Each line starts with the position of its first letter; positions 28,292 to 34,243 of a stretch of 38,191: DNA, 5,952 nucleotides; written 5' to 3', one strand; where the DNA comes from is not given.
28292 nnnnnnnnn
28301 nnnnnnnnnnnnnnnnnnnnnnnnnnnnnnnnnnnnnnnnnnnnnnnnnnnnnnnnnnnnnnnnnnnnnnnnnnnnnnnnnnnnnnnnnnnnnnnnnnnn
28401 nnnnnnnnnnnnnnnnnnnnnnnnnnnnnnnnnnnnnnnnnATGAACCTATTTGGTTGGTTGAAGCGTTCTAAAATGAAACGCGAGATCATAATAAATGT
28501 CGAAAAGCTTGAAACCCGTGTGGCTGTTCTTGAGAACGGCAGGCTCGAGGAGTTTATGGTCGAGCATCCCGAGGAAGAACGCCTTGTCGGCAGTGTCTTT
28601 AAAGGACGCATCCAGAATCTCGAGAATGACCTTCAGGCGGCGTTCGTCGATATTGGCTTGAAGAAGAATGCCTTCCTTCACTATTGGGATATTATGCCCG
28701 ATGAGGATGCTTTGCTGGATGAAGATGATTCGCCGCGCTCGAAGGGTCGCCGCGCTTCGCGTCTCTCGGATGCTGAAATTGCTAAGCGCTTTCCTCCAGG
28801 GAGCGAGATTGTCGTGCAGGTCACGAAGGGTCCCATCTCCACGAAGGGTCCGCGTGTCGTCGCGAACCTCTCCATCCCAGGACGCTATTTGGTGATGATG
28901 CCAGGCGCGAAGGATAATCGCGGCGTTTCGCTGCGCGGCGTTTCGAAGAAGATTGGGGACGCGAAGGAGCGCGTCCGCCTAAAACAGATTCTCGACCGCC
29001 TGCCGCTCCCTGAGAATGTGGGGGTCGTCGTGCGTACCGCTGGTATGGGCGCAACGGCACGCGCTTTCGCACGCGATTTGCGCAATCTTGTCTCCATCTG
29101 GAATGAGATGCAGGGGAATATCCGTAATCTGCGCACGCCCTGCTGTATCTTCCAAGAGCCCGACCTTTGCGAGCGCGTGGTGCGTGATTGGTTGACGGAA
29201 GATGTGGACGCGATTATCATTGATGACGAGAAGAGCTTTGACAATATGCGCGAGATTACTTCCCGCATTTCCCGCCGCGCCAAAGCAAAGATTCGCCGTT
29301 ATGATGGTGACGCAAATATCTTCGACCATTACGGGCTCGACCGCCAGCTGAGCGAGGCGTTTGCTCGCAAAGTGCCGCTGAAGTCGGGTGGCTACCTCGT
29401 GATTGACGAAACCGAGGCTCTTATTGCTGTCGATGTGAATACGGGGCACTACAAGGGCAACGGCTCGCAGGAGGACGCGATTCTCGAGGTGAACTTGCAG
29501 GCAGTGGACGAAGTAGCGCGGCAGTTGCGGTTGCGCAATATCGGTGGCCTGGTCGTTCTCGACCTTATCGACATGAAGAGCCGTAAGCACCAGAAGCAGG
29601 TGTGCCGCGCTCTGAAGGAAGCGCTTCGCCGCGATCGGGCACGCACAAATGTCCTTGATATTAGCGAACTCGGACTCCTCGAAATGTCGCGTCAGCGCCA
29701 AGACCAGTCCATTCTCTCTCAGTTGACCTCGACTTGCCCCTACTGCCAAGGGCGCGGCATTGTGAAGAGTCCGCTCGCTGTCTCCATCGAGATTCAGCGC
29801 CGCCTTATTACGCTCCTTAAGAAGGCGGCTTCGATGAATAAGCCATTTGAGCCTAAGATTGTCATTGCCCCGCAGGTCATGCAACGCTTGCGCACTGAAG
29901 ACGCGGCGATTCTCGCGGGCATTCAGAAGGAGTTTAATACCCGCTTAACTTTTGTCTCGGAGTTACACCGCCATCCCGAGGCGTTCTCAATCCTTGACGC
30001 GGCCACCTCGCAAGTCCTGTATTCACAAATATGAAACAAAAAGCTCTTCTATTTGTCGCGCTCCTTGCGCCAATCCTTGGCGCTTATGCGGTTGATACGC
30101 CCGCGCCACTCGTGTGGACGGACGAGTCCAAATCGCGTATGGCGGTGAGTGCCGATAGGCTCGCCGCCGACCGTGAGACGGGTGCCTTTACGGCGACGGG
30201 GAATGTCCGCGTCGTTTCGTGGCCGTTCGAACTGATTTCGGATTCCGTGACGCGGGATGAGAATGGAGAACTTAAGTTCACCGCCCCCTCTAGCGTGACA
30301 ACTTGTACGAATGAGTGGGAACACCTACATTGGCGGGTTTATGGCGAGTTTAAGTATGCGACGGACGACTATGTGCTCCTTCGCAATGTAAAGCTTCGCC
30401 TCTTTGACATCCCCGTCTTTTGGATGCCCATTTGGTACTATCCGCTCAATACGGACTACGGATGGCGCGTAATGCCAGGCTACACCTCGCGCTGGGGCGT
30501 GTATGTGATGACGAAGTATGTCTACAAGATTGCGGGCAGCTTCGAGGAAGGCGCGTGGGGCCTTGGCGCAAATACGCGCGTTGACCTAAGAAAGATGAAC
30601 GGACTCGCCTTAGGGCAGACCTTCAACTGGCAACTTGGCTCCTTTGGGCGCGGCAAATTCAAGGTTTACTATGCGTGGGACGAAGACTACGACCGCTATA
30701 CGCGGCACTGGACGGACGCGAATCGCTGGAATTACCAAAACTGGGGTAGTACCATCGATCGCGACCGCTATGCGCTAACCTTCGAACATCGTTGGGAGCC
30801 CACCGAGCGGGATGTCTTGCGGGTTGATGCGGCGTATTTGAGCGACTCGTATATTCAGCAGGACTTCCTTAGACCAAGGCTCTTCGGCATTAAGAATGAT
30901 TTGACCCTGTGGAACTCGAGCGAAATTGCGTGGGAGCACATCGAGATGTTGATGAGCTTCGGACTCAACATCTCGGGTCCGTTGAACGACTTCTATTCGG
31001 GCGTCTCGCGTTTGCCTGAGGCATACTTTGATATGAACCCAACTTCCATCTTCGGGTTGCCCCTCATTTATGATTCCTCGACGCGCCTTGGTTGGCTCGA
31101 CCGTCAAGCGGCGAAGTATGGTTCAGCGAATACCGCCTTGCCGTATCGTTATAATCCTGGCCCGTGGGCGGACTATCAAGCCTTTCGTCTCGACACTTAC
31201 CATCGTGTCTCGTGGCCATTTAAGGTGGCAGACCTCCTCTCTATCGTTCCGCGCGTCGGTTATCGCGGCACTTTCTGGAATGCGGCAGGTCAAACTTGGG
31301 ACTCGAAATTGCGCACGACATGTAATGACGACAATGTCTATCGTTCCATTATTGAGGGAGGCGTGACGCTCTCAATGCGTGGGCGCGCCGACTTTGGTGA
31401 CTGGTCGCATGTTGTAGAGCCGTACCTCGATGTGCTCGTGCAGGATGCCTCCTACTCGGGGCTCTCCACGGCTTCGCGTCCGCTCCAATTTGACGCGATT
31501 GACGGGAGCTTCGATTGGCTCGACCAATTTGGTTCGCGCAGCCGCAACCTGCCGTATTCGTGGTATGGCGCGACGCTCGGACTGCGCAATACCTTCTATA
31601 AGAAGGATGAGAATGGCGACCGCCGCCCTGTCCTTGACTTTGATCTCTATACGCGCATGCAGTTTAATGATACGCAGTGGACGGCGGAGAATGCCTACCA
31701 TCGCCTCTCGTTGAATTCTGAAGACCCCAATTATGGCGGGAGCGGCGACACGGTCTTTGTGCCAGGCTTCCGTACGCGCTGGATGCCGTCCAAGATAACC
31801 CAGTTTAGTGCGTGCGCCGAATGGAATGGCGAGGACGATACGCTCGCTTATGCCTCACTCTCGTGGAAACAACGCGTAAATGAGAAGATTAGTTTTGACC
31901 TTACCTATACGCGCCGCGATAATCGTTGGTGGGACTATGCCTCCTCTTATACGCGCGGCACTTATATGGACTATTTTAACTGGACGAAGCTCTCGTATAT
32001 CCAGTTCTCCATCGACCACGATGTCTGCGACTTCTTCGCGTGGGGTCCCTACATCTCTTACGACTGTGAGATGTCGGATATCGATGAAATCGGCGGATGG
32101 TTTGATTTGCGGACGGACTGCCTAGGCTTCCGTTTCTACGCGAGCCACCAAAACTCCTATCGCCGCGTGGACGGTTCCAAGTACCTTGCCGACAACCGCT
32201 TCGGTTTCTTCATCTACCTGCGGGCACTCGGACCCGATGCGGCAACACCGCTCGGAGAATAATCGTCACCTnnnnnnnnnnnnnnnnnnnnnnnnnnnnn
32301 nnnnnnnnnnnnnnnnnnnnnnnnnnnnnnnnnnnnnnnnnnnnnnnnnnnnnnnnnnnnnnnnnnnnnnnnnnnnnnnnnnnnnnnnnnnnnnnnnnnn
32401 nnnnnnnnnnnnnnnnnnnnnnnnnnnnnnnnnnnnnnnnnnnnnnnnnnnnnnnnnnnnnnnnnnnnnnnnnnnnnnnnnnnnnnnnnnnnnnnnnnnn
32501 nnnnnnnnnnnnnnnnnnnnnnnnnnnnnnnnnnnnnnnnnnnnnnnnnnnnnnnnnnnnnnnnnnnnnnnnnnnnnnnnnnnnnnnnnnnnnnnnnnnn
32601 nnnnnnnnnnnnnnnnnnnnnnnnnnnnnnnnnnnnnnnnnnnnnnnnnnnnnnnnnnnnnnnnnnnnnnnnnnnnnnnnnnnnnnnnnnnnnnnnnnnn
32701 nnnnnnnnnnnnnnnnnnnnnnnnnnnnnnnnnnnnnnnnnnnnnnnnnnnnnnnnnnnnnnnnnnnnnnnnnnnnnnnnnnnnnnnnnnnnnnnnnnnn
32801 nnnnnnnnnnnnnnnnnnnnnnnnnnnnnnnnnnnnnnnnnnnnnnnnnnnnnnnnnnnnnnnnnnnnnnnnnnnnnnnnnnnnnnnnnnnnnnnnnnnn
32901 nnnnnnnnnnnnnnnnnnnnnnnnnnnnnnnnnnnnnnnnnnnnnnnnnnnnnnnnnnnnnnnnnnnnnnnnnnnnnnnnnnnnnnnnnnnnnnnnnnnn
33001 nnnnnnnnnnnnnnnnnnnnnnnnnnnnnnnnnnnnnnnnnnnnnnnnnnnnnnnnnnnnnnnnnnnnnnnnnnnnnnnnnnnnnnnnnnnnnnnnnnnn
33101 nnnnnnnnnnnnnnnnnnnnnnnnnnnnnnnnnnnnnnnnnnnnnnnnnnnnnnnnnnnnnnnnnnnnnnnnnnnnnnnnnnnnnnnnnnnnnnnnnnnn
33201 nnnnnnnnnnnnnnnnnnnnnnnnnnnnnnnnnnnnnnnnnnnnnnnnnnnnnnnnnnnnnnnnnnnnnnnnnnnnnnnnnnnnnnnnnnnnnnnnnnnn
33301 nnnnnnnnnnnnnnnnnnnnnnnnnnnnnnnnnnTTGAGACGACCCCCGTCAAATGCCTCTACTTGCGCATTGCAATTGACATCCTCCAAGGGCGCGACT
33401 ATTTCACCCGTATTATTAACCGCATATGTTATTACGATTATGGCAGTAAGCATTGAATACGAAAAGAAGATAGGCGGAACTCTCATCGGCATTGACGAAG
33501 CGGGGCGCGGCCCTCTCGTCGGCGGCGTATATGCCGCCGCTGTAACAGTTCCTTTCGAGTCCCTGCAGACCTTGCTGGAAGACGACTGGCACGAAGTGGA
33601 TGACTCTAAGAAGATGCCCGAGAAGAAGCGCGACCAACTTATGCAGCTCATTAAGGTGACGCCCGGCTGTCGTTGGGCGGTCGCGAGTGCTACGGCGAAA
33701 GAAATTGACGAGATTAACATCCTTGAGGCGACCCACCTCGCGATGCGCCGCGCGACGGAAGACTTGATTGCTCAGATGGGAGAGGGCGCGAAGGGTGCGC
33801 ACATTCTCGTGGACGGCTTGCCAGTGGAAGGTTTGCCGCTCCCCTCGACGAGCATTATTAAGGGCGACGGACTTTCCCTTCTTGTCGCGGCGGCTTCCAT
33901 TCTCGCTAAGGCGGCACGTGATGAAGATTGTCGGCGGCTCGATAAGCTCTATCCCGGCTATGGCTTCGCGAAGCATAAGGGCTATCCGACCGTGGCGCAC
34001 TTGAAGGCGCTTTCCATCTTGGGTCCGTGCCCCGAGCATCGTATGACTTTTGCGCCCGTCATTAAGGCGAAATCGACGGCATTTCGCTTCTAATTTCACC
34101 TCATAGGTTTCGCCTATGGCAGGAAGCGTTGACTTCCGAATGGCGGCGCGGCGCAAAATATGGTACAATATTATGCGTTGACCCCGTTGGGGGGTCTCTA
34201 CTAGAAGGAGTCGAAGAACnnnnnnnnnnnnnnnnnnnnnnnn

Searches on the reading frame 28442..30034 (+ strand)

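Call 39: search_protein_families(library=pfam, proteins=[window:28442-30034:+], max_evalue=0.001)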
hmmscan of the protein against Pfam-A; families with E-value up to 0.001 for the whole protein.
window:28442-30034:+ (530 aa): 2 families
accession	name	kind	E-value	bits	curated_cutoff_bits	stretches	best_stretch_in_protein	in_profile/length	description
PF10150.14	RNase_E_G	-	1.2e-95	320.5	25.5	1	144-420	1-270/270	Ribonuclease E/G family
PF20833.2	RNase_E_G_Thio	-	0.00068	20.2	26.8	0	431-517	1-83/86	RNase E/G, Thioredoxin-like domain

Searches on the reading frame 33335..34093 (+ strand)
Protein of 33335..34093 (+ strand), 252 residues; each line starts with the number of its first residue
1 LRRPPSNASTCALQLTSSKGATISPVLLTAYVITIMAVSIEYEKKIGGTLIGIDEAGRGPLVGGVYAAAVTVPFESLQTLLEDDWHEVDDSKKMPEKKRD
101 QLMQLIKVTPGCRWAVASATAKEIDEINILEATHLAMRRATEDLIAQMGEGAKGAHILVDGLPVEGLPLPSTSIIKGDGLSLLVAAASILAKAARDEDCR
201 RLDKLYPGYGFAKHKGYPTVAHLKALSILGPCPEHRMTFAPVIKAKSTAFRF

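Call 40: search_protein_families(library=pfam, proteins=[window:33335-34093:+], max_evalue=0.001)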
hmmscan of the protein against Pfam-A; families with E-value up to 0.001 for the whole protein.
window:33335-34093:+ (252 aa): 1 family
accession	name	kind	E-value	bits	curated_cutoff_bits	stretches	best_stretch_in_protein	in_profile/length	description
PF01351.25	RNase_HII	-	1.2e-34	120.4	25.8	1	51-241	1-198/199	Ribonuclease HII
